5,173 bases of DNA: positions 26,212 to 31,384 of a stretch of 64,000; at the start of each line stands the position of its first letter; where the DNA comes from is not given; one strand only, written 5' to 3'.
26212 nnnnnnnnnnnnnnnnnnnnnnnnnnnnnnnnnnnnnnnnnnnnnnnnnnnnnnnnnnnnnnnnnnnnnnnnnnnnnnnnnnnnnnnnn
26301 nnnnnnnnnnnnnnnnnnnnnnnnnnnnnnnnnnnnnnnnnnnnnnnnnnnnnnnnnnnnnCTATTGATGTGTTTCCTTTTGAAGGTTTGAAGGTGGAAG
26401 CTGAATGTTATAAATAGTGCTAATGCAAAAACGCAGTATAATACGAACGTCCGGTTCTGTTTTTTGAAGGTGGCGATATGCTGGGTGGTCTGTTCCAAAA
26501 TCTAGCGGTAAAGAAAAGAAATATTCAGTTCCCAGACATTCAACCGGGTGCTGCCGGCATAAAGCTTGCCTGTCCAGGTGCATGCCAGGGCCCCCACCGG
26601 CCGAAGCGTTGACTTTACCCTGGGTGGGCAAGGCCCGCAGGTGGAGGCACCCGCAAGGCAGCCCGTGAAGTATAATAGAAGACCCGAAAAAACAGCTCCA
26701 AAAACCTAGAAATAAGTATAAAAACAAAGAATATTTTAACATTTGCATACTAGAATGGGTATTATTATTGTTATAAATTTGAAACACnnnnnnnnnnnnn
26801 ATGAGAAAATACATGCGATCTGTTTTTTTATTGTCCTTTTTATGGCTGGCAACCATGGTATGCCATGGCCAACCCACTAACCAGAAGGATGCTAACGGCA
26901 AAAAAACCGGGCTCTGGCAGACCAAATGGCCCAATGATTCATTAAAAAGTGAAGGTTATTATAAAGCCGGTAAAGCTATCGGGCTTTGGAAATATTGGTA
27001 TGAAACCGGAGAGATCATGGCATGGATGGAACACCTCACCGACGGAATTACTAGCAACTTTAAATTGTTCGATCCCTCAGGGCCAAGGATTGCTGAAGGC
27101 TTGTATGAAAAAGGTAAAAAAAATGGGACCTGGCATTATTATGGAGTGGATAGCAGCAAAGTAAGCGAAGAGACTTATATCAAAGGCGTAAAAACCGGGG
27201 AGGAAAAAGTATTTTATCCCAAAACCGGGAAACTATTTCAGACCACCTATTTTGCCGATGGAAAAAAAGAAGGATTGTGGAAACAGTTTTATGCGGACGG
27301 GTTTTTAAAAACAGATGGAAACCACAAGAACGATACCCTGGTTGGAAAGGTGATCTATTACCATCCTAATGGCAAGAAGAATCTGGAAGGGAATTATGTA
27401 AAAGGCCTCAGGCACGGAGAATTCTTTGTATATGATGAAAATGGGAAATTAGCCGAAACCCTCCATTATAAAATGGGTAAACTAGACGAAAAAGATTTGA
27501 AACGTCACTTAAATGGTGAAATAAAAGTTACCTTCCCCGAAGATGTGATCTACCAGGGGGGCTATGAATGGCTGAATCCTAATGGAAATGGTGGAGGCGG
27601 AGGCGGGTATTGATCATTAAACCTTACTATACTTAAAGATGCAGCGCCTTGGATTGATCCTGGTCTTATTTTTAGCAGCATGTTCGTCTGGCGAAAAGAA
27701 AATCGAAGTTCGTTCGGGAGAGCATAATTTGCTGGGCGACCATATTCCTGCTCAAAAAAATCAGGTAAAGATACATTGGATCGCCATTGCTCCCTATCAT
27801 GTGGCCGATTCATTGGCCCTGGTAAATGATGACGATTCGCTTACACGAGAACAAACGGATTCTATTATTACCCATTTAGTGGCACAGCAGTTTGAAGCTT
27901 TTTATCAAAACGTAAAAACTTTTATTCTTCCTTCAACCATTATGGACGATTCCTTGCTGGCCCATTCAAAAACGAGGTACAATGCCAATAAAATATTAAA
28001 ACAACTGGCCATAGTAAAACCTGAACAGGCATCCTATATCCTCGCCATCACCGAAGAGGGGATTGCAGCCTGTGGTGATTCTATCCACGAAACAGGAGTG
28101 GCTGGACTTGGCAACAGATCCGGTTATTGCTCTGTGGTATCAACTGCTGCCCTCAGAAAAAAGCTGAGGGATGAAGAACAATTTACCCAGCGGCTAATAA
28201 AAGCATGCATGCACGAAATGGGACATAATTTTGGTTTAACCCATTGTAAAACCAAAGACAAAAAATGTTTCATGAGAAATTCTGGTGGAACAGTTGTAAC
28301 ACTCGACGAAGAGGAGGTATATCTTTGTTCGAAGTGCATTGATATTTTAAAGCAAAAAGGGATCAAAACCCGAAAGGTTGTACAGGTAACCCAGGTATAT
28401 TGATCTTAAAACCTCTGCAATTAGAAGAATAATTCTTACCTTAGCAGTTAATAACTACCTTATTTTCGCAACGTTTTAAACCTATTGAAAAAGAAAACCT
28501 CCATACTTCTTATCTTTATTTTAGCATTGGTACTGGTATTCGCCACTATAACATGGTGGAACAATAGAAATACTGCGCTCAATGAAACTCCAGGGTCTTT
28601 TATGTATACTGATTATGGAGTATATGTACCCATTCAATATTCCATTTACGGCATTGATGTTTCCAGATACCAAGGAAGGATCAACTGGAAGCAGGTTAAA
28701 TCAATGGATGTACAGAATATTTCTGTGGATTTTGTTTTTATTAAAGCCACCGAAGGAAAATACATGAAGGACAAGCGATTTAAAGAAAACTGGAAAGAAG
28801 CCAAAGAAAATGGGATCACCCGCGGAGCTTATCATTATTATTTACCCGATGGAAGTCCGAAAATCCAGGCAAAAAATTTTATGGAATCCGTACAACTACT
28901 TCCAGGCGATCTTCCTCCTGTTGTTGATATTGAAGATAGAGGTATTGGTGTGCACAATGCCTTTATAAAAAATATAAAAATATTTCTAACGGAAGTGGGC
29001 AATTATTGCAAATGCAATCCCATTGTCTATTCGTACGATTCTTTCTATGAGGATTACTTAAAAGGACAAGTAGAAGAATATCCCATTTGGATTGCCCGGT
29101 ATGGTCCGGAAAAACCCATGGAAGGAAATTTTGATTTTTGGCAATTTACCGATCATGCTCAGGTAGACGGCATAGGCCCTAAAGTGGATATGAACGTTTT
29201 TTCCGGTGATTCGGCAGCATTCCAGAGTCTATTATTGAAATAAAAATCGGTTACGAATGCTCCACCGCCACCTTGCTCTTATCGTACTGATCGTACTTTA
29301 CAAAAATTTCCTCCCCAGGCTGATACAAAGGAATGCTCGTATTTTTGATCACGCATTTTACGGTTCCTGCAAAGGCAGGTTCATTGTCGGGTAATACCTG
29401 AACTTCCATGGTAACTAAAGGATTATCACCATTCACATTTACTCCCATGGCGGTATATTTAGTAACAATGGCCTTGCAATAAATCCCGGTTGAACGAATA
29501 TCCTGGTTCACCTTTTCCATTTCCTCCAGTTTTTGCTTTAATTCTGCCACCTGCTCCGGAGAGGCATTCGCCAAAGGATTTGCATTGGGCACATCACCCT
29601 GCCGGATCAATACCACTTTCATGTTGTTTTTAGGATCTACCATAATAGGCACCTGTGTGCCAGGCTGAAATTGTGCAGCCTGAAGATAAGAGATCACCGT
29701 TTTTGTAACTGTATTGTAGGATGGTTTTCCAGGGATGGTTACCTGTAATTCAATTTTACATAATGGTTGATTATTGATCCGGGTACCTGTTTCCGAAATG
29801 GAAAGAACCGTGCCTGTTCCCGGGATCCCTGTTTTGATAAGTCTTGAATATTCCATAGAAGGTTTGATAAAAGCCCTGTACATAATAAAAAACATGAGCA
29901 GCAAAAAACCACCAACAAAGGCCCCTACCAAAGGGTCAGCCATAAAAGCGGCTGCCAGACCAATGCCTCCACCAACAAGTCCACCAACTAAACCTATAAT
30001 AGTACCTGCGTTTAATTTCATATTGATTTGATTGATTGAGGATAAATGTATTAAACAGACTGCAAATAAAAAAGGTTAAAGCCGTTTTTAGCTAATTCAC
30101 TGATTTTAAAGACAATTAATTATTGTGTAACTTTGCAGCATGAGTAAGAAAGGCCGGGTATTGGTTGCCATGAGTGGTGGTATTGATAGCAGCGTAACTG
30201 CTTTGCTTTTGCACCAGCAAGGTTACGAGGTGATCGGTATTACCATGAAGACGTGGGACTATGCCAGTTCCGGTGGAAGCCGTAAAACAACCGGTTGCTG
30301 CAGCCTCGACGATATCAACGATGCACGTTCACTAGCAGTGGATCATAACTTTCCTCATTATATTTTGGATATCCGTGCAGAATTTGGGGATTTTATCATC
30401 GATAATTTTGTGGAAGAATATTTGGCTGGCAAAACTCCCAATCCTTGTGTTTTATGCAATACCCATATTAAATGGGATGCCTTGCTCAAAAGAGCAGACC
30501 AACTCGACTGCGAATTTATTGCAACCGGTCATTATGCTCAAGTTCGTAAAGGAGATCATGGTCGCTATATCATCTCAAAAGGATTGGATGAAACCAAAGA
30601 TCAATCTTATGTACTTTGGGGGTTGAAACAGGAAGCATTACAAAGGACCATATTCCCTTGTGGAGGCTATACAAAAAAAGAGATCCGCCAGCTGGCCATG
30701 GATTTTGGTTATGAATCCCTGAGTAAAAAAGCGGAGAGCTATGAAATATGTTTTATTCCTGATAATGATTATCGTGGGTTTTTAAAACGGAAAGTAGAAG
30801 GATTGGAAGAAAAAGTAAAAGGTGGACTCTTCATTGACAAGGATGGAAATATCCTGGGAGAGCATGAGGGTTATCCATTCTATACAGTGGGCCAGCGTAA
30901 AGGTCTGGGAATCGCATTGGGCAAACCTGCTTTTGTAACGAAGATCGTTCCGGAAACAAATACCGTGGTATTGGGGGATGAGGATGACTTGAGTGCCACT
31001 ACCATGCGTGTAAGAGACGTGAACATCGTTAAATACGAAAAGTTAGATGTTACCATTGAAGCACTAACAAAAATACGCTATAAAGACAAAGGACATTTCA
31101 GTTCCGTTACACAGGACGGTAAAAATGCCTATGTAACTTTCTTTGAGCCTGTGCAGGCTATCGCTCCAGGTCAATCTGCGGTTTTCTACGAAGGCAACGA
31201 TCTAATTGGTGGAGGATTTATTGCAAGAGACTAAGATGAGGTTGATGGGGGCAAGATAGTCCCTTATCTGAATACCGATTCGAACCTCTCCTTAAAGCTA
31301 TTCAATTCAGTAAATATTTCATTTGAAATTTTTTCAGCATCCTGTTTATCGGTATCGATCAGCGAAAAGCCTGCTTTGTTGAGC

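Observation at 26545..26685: Family of GC-rich intergenic repeats (REP/MITE-like): four copies in both orientations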

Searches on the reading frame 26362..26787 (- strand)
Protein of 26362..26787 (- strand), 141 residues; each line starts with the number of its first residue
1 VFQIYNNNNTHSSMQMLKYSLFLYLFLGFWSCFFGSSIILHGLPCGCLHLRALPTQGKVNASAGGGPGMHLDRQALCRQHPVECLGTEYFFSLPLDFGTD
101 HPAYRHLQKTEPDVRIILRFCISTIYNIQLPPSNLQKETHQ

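Call 100: search_protein_families(library=pfam, proteins=[window:26362-26787:-], max_evalue=0.1)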
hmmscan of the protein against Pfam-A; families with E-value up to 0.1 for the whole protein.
window:26362-26787:- (141 aa): 0 families

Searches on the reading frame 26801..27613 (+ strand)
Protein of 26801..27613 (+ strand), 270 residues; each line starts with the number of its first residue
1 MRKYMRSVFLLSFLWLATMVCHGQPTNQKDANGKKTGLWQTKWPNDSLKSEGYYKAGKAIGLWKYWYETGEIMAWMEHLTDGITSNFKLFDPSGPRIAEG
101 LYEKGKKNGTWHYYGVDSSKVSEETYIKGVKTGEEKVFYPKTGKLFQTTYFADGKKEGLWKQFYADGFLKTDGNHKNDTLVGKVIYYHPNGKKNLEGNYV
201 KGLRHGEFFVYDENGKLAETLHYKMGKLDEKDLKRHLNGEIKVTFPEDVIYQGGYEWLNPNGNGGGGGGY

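Call 13: search_protein_families(library=pfam, proteins=[window:26801-27613:+])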
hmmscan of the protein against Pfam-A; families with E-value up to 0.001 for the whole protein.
window:26801-27613:+ (270 aa): 1 family
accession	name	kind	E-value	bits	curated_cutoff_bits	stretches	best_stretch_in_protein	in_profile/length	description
PF07661.19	MORN_2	-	1.6e-15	55.8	29.6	1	204-224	1-21/22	MORN repeat variant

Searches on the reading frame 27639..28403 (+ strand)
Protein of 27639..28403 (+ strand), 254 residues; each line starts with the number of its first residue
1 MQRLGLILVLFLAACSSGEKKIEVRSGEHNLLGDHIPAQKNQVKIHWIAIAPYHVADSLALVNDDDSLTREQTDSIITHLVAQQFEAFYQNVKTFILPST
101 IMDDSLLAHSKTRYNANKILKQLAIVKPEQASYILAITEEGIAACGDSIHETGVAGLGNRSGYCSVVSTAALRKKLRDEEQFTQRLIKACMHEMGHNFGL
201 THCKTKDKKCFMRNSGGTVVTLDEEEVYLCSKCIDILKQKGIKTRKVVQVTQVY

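Call 91: search_protein_families(library=pfam, proteins=[window:27639-28403:+], max_evalue=0.00001)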
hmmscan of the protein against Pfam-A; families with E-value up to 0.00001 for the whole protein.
window:27639-28403:+ (254 aa): 1 family
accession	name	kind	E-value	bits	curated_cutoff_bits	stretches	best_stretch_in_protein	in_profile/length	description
PF07998.17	Peptidase_M54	-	9.4e-12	45.8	24.4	1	103-238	57-193/194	Peptidase family M54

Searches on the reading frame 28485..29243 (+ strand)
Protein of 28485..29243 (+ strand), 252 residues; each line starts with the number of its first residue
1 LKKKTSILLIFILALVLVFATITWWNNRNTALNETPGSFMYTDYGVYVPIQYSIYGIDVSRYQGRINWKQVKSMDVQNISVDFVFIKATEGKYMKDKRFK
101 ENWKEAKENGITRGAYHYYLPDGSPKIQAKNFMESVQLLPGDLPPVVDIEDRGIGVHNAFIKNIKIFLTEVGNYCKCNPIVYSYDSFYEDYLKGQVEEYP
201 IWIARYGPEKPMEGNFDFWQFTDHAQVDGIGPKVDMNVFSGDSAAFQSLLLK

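Call 91: search_protein_families(library=pfam, proteins=[window:28485-29243:+], max_evalue=0.00001)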
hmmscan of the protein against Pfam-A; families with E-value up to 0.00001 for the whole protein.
window:28485-29243:+ (252 aa): 1 family
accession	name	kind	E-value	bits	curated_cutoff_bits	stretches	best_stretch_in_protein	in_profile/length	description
PF01183.26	Glyco_hydro_25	-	6.3e-43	147.6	27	1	57-230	1-180/180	Glycosyl hydrolases family 25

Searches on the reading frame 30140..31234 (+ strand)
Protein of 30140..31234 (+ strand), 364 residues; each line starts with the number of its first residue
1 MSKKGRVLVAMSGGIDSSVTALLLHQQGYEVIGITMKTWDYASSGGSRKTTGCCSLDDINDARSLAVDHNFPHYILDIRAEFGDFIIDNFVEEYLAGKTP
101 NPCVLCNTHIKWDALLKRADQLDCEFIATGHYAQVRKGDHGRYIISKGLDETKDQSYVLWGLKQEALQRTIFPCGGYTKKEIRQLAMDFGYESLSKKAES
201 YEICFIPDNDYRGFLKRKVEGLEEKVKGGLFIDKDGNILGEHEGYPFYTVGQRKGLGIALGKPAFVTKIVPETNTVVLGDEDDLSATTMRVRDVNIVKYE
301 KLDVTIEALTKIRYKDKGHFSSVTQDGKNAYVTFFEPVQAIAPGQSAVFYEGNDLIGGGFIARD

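Call 91: search_protein_families(library=pfam, proteins=[window:30140-31234:+], max_evalue=0.00001)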
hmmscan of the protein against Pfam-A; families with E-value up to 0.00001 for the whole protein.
window:30140-31234:+ (364 aa): 3 families
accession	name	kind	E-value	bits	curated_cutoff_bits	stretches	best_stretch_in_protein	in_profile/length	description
PF03054.22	tRNA_Me_trans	-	1.2e-68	231.3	20.6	1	6-207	2-201/202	tRNA methyl transferase HUP domain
PF20259.3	tRNA_Me_trans_M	-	5.7e-18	64.7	27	1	226-280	10-66/66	tRNA methyl transferase PRC-barrel domain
PF20258.4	tRNA_Me_trans_C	-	3.1e-13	50.3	20.6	1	287-361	2-77/77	Aminomethyltransferase beta-barrel domain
